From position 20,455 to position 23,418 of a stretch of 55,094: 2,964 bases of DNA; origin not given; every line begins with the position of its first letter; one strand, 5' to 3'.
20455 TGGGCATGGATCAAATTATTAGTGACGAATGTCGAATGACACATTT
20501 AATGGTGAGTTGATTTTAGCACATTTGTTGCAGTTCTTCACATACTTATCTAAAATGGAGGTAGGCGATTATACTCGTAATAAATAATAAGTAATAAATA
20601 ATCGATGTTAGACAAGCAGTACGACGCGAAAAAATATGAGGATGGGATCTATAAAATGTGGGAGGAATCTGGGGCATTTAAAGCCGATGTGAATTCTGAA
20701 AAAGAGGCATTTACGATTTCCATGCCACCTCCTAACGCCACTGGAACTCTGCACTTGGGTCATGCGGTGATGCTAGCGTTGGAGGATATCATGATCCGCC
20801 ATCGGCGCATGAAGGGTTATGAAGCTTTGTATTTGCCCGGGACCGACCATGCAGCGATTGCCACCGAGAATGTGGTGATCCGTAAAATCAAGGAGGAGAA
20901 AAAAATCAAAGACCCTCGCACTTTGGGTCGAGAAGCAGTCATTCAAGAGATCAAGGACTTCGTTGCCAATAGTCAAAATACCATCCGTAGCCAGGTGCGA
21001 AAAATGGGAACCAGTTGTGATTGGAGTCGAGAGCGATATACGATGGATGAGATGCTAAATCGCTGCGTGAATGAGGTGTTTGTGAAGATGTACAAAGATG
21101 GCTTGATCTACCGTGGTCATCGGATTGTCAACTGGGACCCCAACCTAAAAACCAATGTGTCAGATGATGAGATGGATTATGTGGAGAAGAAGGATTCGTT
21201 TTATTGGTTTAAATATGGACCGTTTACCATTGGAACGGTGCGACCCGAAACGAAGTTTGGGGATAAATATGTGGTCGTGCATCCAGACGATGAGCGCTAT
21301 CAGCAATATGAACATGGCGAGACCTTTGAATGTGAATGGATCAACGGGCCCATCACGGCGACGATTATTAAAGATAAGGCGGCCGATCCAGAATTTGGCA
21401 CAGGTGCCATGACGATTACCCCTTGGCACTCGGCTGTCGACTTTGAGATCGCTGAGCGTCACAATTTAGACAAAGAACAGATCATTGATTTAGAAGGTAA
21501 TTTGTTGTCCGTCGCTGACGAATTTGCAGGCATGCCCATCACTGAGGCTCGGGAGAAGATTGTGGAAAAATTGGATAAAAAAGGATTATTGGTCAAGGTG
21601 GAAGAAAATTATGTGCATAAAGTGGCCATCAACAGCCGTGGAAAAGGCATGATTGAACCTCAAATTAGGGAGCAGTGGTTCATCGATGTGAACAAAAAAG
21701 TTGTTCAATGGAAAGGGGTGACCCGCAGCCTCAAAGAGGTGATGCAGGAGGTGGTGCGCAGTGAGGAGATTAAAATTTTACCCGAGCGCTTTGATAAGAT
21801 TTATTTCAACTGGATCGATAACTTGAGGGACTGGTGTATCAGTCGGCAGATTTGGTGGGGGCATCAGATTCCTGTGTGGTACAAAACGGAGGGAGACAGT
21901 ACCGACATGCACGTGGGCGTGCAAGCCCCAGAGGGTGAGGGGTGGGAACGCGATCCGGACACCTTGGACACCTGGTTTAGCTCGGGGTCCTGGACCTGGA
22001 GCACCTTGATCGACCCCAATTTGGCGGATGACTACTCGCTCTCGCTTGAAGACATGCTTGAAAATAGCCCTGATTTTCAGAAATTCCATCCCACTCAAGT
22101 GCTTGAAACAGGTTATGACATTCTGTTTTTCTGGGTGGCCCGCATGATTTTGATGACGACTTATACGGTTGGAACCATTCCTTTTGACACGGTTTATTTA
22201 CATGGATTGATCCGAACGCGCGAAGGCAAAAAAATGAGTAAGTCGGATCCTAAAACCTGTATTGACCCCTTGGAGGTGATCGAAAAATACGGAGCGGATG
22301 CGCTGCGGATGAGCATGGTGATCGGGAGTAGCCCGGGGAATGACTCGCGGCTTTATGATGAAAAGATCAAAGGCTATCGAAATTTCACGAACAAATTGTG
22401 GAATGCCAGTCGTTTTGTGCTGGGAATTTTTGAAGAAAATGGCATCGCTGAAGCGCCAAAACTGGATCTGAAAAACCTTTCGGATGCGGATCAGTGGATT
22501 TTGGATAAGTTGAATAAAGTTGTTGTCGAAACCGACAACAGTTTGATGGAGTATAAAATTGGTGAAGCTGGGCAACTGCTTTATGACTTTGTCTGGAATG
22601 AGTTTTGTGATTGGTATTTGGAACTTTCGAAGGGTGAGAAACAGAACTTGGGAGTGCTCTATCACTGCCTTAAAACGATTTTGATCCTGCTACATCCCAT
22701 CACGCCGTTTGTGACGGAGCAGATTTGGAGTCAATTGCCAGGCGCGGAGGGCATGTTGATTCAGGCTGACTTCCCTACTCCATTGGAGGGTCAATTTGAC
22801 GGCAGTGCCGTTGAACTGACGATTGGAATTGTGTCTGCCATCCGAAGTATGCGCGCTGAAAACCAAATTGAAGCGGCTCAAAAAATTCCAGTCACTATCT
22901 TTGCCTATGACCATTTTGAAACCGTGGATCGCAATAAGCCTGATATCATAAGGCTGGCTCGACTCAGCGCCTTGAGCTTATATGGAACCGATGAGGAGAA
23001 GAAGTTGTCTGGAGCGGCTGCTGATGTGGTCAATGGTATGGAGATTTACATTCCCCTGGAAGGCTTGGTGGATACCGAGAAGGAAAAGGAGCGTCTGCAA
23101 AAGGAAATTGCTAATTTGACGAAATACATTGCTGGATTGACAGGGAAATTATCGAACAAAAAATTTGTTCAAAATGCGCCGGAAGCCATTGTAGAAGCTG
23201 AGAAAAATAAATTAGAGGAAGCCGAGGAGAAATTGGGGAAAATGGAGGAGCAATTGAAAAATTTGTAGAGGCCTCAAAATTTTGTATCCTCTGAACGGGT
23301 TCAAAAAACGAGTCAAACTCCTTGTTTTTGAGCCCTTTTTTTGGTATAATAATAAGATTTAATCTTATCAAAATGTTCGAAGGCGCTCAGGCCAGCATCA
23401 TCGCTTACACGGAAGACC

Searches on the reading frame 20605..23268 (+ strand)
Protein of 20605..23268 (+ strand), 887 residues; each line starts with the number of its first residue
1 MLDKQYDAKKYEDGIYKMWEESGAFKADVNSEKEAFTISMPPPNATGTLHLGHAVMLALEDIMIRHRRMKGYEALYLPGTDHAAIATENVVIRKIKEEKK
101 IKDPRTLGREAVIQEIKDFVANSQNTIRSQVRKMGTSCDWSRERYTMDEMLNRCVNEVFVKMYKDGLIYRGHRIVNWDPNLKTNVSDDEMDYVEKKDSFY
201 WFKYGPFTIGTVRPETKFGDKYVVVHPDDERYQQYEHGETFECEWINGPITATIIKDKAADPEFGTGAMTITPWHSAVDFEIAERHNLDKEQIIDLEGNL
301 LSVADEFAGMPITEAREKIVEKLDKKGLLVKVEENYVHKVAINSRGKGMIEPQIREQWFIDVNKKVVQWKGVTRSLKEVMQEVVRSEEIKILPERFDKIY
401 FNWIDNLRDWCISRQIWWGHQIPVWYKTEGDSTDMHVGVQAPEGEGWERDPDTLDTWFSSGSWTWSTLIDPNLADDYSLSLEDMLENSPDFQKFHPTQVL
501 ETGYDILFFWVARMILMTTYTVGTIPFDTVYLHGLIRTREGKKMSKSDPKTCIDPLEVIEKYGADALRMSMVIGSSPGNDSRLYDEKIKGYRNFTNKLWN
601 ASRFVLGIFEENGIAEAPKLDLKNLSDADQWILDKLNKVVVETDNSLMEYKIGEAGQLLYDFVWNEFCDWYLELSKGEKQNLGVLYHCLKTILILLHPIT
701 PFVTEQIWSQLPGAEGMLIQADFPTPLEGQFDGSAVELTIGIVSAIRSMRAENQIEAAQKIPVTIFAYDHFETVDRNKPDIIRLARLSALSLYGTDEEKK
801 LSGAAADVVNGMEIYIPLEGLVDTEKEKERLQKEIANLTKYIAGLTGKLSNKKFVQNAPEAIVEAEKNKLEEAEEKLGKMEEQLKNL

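Call 17: search_protein_families(library=pfam, proteins=[window:20605-23268:+])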
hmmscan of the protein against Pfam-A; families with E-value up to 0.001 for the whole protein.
window:20605-23268:+ (887 aa): 4 families
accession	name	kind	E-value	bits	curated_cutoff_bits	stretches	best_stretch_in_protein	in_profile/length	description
PF00133.28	tRNA-synt_1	-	1.5e-118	396.6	22.7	2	15-432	2-253/414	tRNA synthetases class I (I, L, M and V)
PF08264.19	Anticodon_1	-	3.7e-37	127.9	25.1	1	629-764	1-147/148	Anticodon-binding domain of tRNA ligase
PF09334.17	tRNA-synt_1g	-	5.3e-18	65.4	20.1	1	38-189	3-134/391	tRNA synthetases class I (M)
PF10458.14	Val_tRNA-synt_C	-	2.1e-17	63.6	25.9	1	823-887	1-65/66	Valyl tRNA synthetase tRNA binding arm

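Call 18: find_encoding_contigs(protein=window:20605-23268:+, flank=10000, max_places=6)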
Protein window:20605-23268:+ (887 aa): no gene with exactly this product is on record in the collection.
